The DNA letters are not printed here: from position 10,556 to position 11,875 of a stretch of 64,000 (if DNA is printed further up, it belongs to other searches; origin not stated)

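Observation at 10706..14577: Catalase-related haem domain fused to a LodA/GoxA-type CTQ quinoprotein oxidase, with its LodB-type flavoprotein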

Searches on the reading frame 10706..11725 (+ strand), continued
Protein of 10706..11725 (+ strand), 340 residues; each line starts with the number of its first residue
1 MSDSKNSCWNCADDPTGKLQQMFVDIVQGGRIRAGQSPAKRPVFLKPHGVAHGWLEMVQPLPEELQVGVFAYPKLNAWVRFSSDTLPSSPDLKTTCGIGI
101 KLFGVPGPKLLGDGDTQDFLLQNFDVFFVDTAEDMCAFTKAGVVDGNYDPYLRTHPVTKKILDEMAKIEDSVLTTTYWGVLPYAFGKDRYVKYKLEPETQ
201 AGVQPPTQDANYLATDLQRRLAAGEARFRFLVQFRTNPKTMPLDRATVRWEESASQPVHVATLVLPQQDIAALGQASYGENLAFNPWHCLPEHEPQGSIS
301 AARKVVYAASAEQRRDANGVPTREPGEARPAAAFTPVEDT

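Call 46: find_related_loci(query=A1, collection=genome_contigs, flank=6000)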
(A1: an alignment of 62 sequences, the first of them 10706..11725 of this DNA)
Query A1 (340 aa) in genome_contigs; peptide patterns used: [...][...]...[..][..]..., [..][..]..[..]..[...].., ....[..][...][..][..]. (x = any residue, [..] = any of these).
589 stretches matched a pattern; 472 encode a relative of the query (tblastn E <= 1e-3); the best 80 are kept; 80 distinct loci.
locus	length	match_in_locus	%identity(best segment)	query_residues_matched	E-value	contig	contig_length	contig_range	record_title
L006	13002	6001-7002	75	4-339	2e-170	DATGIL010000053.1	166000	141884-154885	MAG TPA_asm: Bryobacteraceae bacterium isolate SMAG_U9806 k141_862617, whole genome shotgun sequence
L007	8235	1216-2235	72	2-340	2e-168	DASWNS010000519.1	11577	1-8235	MAG TPA_asm: Pyrinomonadaceae bacterium isolate SMAG_U3420 k141_460142, whole genome shotgun sequence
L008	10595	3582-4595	71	4-339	3e-165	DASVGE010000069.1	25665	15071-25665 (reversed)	MAG TPA_asm: Pyrinomonadaceae bacterium isolate SMAG_U2107 k141_165086, whole genome shotgun sequence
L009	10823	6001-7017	70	3-339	1e-163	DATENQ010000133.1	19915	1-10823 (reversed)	MAG TPA_asm: Pyrinomonadaceae bacterium isolate SMAG_U8973 k141_959306, whole genome shotgun sequence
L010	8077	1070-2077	71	3-339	4e-161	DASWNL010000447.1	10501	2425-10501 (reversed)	MAG TPA_asm: Abditibacteriaceae bacterium isolate SMAG_U3413 k141_126618, whole genome shotgun sequence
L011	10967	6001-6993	70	10-340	4e-159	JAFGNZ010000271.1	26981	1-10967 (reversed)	MAG: Myxococcaceae bacterium isolate Zod_Metabat.575 k87_8558970, whole genome shotgun sequence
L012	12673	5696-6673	72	9-332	4e-157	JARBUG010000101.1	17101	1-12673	MAG: Symbiobacteriaceae bacterium isolate L_E1_T20_C_bin.52 scaffold_4338, whole genome shotgun sequence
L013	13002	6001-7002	71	8-340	2e-156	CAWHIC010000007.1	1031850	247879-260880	MAG: uncultured Acidimicrobiia bacterium isolate MFD01916.bin.2.63 genome assembly, contig: contig_1293, whole genome sh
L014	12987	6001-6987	72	4-333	2e-155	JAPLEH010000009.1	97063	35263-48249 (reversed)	MAG: Bacteroidetes bacterium isolate LacPavin_0920_WC90_MAG_44_13 LacPavin_0920_WC90_scaffold_371671, whole genome shotg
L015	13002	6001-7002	66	5-340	4e-154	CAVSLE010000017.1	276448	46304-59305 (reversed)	MAG: uncultured Acidobacteriaceae bacterium isolate MFD05377.bin.1.119 genome assembly, contig: contig_64019, whole geno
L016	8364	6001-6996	69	8-339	7e-153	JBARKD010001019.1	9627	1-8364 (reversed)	MAG: Acidobacteriaceae bacterium isolate MFD06234_ilm_asm_bin117 k127_602897, whole genome shotgun sequence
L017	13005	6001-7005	68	4-340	9e-150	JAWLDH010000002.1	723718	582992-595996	MAG: Rhodospirillaceae bacterium isolate 15dZY3.bin.99 NODE_8_length_723718_cov_20.395263, whole genome shotgun sequence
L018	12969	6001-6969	68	1-325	2e-149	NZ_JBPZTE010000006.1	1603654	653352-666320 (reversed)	Flavobacterium sp. MAHUQ-57 velvet_auto_105_6, whole genome shotgun sequence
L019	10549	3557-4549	67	8-339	5e-146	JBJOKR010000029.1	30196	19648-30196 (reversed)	MAG: Pseudomonadota bacterium isolate sycamorecreek_2019_sw_WHONDRS-S19S_0028_A_bin.14 scaffold_0000241, whole genome sh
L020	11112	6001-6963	70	8-330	2e-143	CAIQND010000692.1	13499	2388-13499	MAG: uncultured Methylococcaceae bacterium isolate LinL3_bin-0689 genome assembly, contig: bin-0689:692/947, whole genom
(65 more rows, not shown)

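Call 61: search_solved_structures(query=A1, max_evalue=0.01, show_alignments=3)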
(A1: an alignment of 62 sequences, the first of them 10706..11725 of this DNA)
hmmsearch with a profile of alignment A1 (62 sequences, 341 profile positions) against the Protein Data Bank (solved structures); distinct sequences matched with E-value up to 0.01: 3.
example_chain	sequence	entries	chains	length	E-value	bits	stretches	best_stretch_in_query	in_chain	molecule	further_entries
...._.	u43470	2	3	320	4.1e-11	46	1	39-323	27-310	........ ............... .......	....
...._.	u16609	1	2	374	0.00073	22.2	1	210-323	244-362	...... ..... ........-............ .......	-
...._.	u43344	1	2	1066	0.0035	19.9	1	210-324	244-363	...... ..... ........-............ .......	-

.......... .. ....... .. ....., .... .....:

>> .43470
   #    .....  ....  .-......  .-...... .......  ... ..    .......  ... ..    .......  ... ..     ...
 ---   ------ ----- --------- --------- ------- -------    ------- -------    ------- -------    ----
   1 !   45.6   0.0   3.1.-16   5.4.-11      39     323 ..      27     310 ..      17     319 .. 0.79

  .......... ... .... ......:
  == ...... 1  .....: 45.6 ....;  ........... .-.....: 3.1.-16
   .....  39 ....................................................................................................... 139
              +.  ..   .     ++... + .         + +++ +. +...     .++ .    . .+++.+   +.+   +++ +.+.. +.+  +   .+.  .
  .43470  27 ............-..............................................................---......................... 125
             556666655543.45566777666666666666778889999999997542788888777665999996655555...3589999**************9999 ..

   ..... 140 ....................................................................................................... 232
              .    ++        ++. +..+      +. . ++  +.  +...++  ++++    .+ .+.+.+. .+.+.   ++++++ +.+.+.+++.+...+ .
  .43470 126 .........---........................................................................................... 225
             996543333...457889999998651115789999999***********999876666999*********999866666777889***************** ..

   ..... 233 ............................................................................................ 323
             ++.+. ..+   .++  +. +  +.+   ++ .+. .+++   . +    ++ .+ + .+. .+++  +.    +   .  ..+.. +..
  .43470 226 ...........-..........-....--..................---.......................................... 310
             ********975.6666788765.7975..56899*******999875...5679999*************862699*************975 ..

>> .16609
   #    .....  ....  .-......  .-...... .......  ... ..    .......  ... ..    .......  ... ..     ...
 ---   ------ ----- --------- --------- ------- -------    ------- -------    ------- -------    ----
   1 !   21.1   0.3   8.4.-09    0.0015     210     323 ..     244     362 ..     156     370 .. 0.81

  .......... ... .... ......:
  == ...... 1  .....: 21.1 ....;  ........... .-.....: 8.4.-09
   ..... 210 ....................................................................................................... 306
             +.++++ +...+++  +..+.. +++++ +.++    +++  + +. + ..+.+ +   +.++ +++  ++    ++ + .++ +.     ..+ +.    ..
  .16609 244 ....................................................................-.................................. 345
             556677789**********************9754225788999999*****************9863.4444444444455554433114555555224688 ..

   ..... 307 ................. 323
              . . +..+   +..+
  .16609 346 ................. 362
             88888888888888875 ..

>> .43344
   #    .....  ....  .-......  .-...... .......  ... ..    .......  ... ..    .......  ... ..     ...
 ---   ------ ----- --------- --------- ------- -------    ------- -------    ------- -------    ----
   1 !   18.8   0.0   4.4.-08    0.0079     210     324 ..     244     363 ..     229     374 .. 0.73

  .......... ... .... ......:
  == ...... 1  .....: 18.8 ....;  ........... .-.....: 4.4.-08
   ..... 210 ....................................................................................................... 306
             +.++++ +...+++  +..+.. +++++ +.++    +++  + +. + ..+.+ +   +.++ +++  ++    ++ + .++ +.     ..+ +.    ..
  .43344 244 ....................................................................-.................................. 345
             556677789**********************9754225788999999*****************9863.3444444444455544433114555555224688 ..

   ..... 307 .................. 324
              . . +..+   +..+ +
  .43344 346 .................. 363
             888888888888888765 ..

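Call 68: find_encoding_contigs(protein=P0300, flank=6000, max_places=2)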
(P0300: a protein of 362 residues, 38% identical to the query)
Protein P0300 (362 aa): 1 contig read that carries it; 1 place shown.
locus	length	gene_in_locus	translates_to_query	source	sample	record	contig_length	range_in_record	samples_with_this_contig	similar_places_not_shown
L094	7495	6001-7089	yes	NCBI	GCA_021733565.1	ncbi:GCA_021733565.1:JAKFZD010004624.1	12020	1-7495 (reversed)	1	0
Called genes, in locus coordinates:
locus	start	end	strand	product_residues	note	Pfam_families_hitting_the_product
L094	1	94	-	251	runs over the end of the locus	PF01464:SLT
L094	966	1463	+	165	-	PF00570:HRDC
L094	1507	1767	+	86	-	-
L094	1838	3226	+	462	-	PF01645:Glu_synthase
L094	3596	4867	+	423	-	PF00034:Cytochrom_C (faint), PF13442:Cytochrome_CBB3 (faint), PF21419:RoxA-like_Cyt-c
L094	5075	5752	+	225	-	-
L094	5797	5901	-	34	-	-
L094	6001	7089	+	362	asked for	PF00199:Catalase (faint)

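Call 69: find_encoding_contigs(protein=P0306, flank=6000, max_places=2)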
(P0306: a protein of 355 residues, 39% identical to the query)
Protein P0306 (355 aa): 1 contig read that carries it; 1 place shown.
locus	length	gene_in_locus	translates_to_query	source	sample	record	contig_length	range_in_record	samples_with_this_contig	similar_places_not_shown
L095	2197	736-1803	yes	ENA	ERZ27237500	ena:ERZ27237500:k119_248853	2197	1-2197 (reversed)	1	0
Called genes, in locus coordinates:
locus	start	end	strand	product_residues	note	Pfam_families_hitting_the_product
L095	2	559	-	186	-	?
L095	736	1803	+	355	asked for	-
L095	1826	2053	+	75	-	-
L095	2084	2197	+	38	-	?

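Call 72: find_encoding_contigs(protein=P0259, flank=6000, max_places=2)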
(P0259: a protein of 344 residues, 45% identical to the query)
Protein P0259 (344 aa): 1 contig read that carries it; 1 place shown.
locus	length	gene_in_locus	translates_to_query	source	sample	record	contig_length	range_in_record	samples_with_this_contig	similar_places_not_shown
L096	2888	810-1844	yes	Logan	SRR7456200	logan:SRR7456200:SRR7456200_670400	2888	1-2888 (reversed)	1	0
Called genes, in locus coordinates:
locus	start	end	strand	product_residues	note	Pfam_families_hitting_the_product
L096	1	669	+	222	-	?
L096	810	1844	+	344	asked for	-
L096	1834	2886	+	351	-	?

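Call 73: find_encoding_contigs(protein=P0293, flank=6000, max_places=2)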
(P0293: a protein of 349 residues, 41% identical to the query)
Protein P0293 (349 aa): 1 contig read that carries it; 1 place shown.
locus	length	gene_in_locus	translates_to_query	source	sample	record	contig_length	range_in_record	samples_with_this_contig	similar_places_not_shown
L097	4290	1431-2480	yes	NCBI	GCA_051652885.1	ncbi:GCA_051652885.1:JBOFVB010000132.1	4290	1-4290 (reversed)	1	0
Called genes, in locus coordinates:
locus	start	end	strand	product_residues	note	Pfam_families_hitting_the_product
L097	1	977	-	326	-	PF00069:Pkinase, PF07714:PK_Tyr_Ser-Thr, PF03109:ABC1 (weak)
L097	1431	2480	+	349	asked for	PF00199:Catalase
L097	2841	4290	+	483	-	PF12770:CHAT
